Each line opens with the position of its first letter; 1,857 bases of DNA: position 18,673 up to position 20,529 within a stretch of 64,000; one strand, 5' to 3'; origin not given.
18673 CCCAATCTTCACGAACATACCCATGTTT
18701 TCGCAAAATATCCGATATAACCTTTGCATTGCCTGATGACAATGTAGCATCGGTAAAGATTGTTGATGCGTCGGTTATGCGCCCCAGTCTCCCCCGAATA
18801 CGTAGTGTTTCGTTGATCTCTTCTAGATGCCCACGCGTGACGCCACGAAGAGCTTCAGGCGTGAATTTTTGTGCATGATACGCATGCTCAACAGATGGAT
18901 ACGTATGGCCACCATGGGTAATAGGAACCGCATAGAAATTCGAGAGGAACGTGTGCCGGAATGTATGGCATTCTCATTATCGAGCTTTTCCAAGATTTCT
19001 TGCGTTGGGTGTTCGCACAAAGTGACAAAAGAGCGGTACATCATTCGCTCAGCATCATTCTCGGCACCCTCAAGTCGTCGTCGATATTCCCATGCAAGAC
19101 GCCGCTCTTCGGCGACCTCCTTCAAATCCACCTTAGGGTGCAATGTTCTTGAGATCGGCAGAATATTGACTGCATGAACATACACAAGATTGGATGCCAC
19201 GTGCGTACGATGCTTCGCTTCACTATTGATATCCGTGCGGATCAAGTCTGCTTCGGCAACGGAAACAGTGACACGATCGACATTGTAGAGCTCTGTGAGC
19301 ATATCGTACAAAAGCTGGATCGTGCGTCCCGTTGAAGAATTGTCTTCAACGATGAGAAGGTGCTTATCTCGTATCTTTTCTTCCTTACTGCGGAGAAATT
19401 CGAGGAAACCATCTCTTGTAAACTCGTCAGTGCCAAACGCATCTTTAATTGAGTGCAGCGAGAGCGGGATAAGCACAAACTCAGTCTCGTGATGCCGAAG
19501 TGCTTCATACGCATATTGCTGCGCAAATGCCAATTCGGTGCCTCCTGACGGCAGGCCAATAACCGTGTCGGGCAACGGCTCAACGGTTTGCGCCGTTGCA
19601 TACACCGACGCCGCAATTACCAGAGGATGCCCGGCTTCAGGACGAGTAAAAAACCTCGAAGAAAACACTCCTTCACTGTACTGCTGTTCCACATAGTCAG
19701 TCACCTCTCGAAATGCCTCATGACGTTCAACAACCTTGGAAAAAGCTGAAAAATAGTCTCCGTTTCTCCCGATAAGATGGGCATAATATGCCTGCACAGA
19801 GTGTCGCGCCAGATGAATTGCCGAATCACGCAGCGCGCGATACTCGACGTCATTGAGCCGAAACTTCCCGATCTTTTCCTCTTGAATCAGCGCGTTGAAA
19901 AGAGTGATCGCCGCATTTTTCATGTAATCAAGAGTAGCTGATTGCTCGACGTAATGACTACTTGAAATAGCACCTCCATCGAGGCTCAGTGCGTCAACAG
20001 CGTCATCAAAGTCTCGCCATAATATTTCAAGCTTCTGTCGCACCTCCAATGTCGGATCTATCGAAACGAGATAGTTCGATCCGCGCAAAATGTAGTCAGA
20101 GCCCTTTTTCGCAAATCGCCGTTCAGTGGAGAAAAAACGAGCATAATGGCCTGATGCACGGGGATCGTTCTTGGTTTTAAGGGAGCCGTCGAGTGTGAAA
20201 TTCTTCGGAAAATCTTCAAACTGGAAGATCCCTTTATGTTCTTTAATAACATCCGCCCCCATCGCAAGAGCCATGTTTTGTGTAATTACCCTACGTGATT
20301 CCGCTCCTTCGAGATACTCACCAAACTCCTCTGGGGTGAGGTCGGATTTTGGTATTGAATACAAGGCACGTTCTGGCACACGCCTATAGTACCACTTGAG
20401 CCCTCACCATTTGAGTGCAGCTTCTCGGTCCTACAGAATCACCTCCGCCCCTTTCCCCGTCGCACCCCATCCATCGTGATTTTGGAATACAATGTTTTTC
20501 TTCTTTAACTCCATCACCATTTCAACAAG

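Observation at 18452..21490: PRTase-like ORF running into a start-less NADAR domain, next to a LOG/TIGR00725-like gene and a VanZ-like membrane protein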

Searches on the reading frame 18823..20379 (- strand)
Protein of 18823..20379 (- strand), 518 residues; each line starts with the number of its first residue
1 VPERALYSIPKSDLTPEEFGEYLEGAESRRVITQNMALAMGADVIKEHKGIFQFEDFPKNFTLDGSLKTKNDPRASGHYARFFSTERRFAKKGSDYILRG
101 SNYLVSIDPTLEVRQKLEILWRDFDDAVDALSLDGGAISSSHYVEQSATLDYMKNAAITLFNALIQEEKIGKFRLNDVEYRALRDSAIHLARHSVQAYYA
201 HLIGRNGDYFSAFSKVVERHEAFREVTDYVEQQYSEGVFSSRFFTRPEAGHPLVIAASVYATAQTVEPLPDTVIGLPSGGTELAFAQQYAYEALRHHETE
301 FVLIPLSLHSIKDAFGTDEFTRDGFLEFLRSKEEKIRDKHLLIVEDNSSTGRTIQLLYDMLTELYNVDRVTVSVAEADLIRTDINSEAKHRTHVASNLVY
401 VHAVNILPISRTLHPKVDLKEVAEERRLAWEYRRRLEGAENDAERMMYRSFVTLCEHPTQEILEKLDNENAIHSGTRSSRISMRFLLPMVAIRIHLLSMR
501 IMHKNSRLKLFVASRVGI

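Call 5: search_protein_families(library=pfam, proteins=[window:18823-20379:-], max_evalue=0.1)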
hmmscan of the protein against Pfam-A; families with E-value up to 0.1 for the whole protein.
window:18823-20379:- (518 aa): 2 families
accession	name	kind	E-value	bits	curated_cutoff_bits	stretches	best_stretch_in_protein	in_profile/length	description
PF00156.33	Pribosyltran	-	4.9e-05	23.1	26.3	1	270-362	30-111/158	Phosphoribosyl transferase domain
PF15609.12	PRTase_2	-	0.077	13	28.8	0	337-383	118-163/188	Phosphoribosyl transferase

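Call 6: search_protein_families(library=ncbifam, proteins=[window:18823-20379:-], max_evalue=0.1)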
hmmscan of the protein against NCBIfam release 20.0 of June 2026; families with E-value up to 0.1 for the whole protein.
window:18823-20379:- (518 aa): 1 family
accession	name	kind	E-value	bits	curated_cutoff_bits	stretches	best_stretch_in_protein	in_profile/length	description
TIGR01203.1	HGPRTase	equivalog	0.0014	18.4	150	1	326-363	73-110/167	hypoxanthine phosphoribosyltransferase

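Call 7: find_homologous_proteins(query=window:18961-20379:-, max_evalue=0.001)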
Query seq(473 aa) (473 aa): 46 proteins with E <= 0.001 among 8000 candidates.
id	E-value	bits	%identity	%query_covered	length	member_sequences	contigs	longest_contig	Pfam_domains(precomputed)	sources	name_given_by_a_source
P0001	2.9e-288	974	100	93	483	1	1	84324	-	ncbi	-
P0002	1.3e-205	702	68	99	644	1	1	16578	PF08719.18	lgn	-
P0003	1.7e-195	668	64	100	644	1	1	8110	PF00156.34,PF08719.18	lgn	-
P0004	2.0e-195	668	66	99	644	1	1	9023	PF00156.34,PF08719.18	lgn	-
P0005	8.1e-185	633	59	99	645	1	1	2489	PF08719.18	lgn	-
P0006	1.5e-162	560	55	100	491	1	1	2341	-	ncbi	-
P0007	4.2e-161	555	54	99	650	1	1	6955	PF00156.34,PF08719.18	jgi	jgi:predicted NAD-dependent protein-ADP-ribosyltransferase YbiA (DUF1768 family)/hypoxanthine phosph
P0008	3.1e-139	483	49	100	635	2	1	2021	PF00156.34,PF08719.18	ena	-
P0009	1.0e-121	425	44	99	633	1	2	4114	PF00156.34,PF08719.18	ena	-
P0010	4.4e-115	403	43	99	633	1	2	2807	PF00156.34,PF08719.18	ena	-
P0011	2.9e-101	358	45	89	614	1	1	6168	PF08719.18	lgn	-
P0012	4.7e-101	357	42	98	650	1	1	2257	PF08719.18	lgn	-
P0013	1.3e-100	356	39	99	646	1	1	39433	PF08719.18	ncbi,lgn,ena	-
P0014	2.9e-100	355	53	67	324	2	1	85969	-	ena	-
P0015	5.7e-99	350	43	97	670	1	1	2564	PF08719.18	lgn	-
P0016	2.1e-98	348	38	99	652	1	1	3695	PF00156.34,PF08719.18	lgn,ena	-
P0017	4.6e-94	334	38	95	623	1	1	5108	PF00156.34,PF08719.18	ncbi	-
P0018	2.9e-88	315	44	77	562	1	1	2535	PF00156.34,PF08719.18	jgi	jgi:predicted NAD-dependent protein-ADP-ribosyltransferase YbiA (DUF1768 family)/hypoxanthine phosph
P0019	2.9e-76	275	39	87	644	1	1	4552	PF08719.18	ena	-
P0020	4.2e-73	265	37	95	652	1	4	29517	PF00156.34,PF08719.18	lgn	-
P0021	4.2e-72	262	39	76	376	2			PF00156.34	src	-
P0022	7.6e-72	261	36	87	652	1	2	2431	PF00156.34,PF08719.18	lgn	-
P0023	3.0e-71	259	35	96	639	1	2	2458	PF00156.34,PF08719.18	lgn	-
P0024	8.2e-69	251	34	98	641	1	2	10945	PF00156.34,PF08719.18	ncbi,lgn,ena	-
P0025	4.0e-68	249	37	77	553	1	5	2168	PF00156.34,PF08719.18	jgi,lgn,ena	-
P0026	4.4e-68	249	36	83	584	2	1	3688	PF00156.34,PF08719.18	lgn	-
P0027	3.3e-67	246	34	88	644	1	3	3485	PF08719.18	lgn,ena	-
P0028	3.1e-62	229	38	69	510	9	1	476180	PF00156.34,PF08719.18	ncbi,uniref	ncbi:MAG: NADAR domain-containing protein [Qipengyuania citrea]|uniref:NADAR domain-containing prote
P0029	2.3e-61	226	33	90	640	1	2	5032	PF00156.34,PF08719.18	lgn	-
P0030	2.5e-60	223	37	68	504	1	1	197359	PF00156.34,PF08719.18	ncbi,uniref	ncbi:NADAR domain-containing protein, partial [Pontixanthobacter sp.]|uniref:NADAR domain-containing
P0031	1.2e-59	221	34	90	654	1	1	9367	PF08719.18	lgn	-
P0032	1.2e-55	208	34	78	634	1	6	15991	PF08719.18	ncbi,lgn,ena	-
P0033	7.5e-55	205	65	31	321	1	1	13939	PF08719.18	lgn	-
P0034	1.4e-54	204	33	84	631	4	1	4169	PF08719.18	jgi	-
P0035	3.6e-53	199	32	93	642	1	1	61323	PF08719.18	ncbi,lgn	ncbi:MAG: NADAR domain-containing protein [Saprospiraceae bacterium]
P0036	1.7e-52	197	33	98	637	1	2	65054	PF08719.18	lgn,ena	-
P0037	9.9e-52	195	32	96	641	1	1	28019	PF08719.18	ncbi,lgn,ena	-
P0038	1.1e-50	191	35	66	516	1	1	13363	PF08719.18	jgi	-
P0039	2.1e-48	184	32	82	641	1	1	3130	PF08719.18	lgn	-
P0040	1.2e-47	181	37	66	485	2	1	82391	PF08719.18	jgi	jgi:predicted NAD-dependent protein-ADP-ribosyltransferase YbiA (DUF1768 family)/pyrimidine operon a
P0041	8.6e-44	168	31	84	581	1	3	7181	PF08719.18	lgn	-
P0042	1.1e-43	168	29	83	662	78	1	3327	PF08719.18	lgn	-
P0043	2.9e-28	117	39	37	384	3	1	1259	PF08719.18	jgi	jgi:predicted NAD-dependent protein-ADP-ribosyltransferase YbiA (DUF1768 family)/hypoxanthine phosph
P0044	1.8e-26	111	47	27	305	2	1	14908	PF08719.18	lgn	-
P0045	1.7e-25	108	30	66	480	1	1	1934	PF00156.34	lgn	-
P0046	6.4e-23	100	27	74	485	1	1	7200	PF00156.34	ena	-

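Call 9: find_encoding_contigs(protein=P0001, flank=10000, max_places=3)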
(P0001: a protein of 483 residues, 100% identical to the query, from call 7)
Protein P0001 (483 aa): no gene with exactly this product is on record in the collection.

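Call 10: find_encoding_contigs(protein=P0006, flank=5000, max_places=3)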
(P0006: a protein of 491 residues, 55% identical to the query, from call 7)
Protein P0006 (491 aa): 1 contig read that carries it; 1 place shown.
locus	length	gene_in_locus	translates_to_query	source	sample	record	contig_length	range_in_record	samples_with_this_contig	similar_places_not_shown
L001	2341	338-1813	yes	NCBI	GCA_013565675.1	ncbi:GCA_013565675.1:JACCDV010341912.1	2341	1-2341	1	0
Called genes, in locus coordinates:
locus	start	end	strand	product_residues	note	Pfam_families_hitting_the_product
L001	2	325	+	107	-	?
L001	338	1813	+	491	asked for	-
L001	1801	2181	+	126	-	PF08719:NADAR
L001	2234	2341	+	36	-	?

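Call 17: find_encoding_contigs(protein=P0002, flank=10000, max_places=2)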
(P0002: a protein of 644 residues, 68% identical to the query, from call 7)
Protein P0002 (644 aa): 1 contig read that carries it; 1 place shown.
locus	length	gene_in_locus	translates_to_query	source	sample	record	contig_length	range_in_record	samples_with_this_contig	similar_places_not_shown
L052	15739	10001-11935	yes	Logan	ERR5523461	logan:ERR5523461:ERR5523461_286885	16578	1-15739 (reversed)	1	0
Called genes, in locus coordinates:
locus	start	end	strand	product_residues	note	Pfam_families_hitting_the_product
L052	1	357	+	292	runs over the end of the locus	-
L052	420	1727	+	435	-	PF00587:tRNA-synt_2b, PF03129:HGTP_anticodon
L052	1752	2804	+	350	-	PF01594:AI-2E_transport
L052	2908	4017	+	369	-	PF13384:HTH_23 (faint), PF13936:HTH_38 (faint), PF15978:TnsD (faint)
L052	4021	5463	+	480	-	PF00133:tRNA-synt_1, PF01406:tRNA-synt_1e, PF09334:tRNA-synt_1g, PF00133:tRNA-synt_1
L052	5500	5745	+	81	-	-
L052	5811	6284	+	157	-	PF00293:NUDIX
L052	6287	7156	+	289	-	PF00892:EamA (weak), PF06800:Sugar_transport (weak), PF00892:EamA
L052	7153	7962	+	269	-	PF01026:TatD_DNase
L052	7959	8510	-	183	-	-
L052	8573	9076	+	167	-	PF01250:Ribosomal_S6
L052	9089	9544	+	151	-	PF00436:SSB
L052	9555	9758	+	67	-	PF01084:Ribosomal_S18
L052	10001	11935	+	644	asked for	PF08719:NADAR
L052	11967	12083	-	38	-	-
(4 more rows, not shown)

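Call 18: find_encoding_contigs(protein=P0004, flank=10000, max_places=2)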
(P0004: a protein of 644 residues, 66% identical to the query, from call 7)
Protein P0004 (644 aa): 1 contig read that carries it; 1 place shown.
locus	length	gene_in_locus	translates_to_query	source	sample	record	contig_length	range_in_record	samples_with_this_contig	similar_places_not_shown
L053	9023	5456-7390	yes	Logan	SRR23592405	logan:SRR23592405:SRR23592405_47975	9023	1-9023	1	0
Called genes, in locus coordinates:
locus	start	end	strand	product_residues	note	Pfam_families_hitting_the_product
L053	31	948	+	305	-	PF08529:NusA_N, PF10246:MRP-S35 (faint), PF00575:S1, PF13184:KH_NusA_1st, PF26594:KH_NusA_2nd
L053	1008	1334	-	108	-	-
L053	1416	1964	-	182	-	PF00719:Pyrophosphatase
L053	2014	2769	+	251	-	-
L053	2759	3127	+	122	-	-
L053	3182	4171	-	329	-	PF01145:Band_7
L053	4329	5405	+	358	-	PF05697:Trigger_N, PF05698:Trigger_C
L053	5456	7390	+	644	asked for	PF00156:Pribosyltran (weak), PF08719:NADAR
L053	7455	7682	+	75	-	-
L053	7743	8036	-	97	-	-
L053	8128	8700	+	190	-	PF00574:CLP_protease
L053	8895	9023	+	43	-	?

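Call 19: find_encoding_contigs(protein=P0003, flank=10000, max_places=2)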
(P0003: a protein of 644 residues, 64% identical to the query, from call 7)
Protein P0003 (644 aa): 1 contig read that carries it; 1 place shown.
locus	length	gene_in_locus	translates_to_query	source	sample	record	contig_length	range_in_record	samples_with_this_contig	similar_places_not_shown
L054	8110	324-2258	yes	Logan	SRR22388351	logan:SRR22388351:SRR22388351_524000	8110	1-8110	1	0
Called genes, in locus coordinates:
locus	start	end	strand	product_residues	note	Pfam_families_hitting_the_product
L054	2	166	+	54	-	?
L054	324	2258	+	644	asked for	PF00156:Pribosyltran (faint), PF08719:NADAR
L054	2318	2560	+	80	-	-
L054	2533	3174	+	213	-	-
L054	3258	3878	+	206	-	-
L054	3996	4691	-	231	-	-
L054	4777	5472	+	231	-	PF00483:NTP_transferase, PF01128:IspD (weak), PF12804:NTP_transf_3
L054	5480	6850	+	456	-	-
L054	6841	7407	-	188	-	PF00929:RNase_T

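Call 50: search_dna_similar(query=P0002, collection=plasmids, mode=protein, max_evalue=0.001, max_rows=25)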
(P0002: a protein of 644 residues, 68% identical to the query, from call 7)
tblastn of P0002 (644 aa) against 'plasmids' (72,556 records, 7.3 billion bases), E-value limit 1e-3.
Records with a match: 9; places in all: 11; records where one place covers at least 80% of the query: 0.
Best place of each record, by identity: <60% 9.
By first word of the organism name: Curtobacterium 3; Deinococcus 2; Enterococcus 2; Jeotgalibacillus 1; Nocardia 1.
By predicted mobility (MOB-suite, as given by PLSDB): non-mobilizable 7; conjugative 2.
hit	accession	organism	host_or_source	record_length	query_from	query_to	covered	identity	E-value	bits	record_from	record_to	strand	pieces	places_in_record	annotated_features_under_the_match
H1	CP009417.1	Jeotgalibacillus malaysiensis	-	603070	428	637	33%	30.7%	2e-9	69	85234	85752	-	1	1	hypothetical protein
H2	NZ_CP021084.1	Deinococcus ficus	Ficus religiosa L.,cell ...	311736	438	640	32%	31.7%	5e-8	64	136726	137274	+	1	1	NADAR family protein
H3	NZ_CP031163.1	Deinococcus wulumuqiensis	cell culture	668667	479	638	25%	38.8%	3e-14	84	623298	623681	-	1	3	NADAR family protein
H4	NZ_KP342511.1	Enterococcus faecium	-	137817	465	636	27%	35.4%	2e-9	69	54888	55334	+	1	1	NADAR family protein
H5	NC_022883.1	Enterococcus mundtii QU 25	-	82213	465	636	27%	35.4%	3e-9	68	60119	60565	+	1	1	NADAR family protein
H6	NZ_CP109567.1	Nocardia sp. NBC_01377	-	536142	479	636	25%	31.7%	1e-9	69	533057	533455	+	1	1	NADAR family protein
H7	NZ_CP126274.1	Curtobacterium sp. MCBD17_040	-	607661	585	638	8%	53.6%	2e-6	59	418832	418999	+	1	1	NADAR family protein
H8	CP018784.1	Curtobacterium pusillum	Zea mays,cell culture,root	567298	585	637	8%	52.7%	2e-6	59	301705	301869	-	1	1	record has no annotation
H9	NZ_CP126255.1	Curtobacterium sp. MCSS17_016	-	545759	585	638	8%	50.0%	9e-6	57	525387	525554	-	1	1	NADAR family protein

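Call 51: search_dna_similar(query=P0002, collection=phages, mode=protein, max_evalue=0.001, max_rows=25)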
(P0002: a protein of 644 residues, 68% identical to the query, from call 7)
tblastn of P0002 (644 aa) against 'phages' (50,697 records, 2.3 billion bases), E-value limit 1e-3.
Records with a match: 400; places in all: 401; records where one place covers at least 80% of the query: 0.
Best place of each record, by identity: <60% 400.
By first word of the organism name: Streptomyces 125; Vibrio 75; Salmonella 51; Escherichia 40; Stenotrophomonas 21; Klebsiella 9; Bacillus 8; Aeromonas 8; Xanthomonas 7; uncultured 6; and 25 more.
By host as written in the record: Streptomyces griseus ATCC 10137 52; Vibrio harveyi BAA-1116 36; - 30; Streptomyces lividans JI 1326 29; Escherichia coli 17; Stenotrophomonas maltophilia 16; Salmonella sp. 10; Vibrio breoganii 10; and 92 more.
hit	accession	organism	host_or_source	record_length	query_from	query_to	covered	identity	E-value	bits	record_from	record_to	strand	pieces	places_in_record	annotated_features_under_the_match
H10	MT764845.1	Ruegeria phage Tedan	Ruegeria sp. AU67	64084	368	638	42%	32.5%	5e-15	86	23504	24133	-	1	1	hypothetical protein (x2)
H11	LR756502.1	uncultured phage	metagenomic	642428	476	640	26%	38.6%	7e-14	82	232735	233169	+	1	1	record has no annotation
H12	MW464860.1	Enterobacter phage EC151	Enterobacter cloacae CEMTC 2064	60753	479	637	25%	39.0%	2e-11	74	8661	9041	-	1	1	swarming motility protein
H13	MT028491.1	Ochrobactrum phage vB_OspM_OC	Ochrobactrum sp. POC9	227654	479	633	24%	40.0%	2e-14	84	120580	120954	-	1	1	NADAR family protein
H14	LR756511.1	uncultured phage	metagenomic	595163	472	642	27%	36.2%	9e-12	75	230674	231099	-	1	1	record has no annotation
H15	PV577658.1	Escherichia phage vB_EcoS_MM-2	Escherichia coli K-12 (substrain W3110)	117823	472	633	25%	38.1%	3e-11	73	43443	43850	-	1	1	hypothetical protein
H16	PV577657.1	Escherichia phage vB_EcoS_MM-1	Escherichia coli K-12 (substrain W3110)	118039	472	633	25%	38.1%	3e-11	73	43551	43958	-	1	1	hypothetical protein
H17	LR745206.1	uncultured phage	metagenomic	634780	473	638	26%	37.1%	2e-13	80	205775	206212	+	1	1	record has no annotation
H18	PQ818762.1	Citrobacter phage CitS1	Citrobacter freundii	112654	472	633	25%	37.6%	8e-11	72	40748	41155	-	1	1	hypothetical protein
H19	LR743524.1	Xylella phage Bacata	Phage obtained on X. albilineans after ...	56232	458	643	29%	32.4%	9e-14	81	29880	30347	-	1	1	Uncharacterized domain COG3236 / GTPcyclohydrolase II | hypothetical protein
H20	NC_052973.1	Xylella phage Bacata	Phage obtained on X. albilineans after ...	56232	458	643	29%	32.4%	9e-14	81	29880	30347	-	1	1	Uncharacterized domain COG3236 / GTPcyclohydrolase II | hypothetical protein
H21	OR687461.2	Pseudomonas phage CL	Pseudomonas alcaligenes T3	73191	468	636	26%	35.6%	2e-12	77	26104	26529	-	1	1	record has no annotation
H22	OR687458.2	Pseudomonas phage CRC2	Pseudomonas alcaligenes T3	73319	468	636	26%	35.6%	2e-12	77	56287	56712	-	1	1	record has no annotation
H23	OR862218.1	Salmonella phage SP33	Salmonella enterica subsp. enterica ...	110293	472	633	25%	37.1%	3e-10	70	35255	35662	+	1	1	swarming motility protein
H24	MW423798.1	Salmonella phage vB STyj5-1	Salmonella enterica subsp. enterica ...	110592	472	633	25%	37.1%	3e-10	70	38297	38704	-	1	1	hypothetical protein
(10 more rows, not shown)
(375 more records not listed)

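Call 67: search_protein_representatives(alignment_id=A4)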
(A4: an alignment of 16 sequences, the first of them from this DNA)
Query: 16 sequences, 466 profile positions. Proteins with E-value up to 0.001 (for the whole library): 244; up to 1e-10: 189; up to 1e-30: 141. The best 150 are listed.
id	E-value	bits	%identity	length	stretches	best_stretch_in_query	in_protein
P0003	1.8e-200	683.0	-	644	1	1-465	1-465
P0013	9.0e-177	604.9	-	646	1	1-466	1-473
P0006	1.0e-166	571.7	-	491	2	1-401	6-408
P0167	8.6e-149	512.6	-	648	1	5-464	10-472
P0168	1.9e-143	495.0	-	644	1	4-463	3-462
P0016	4.4e-139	480.6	-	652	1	7-466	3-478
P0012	7.0e-137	473.3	-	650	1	7-465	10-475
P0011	2.9e-133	461.4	-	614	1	46-466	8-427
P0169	6.6e-131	453.7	-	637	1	6-464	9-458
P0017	3.6e-127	441.3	-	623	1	7-453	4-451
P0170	2.7e-124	431.8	-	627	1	15-465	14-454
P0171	6.3e-124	430.6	-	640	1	1-460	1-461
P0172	1.0e-122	426.6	-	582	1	63-455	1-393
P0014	2.1e-122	425.6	-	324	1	110-427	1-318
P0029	1.2e-121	423.1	-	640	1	18-458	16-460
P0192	2.2e-88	313.4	-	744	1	6-459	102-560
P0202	1.2e-65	238.5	-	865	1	45-463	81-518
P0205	1.6e-59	218.3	-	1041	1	42-431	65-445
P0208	1.0e-57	212.3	-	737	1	54-409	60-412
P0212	1.4e-55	205.3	-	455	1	50-414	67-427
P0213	2.2e-55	204.6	-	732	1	37-444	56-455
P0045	3.8e-53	197.3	-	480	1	65-376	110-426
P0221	8.8e-52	192.8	-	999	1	65-434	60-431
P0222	1.5e-51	192.0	-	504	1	65-384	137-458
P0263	2.6e-39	151.7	-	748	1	35-408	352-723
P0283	2.4e-34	135.3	-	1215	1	75-438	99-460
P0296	2.2e-29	119.0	-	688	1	17-410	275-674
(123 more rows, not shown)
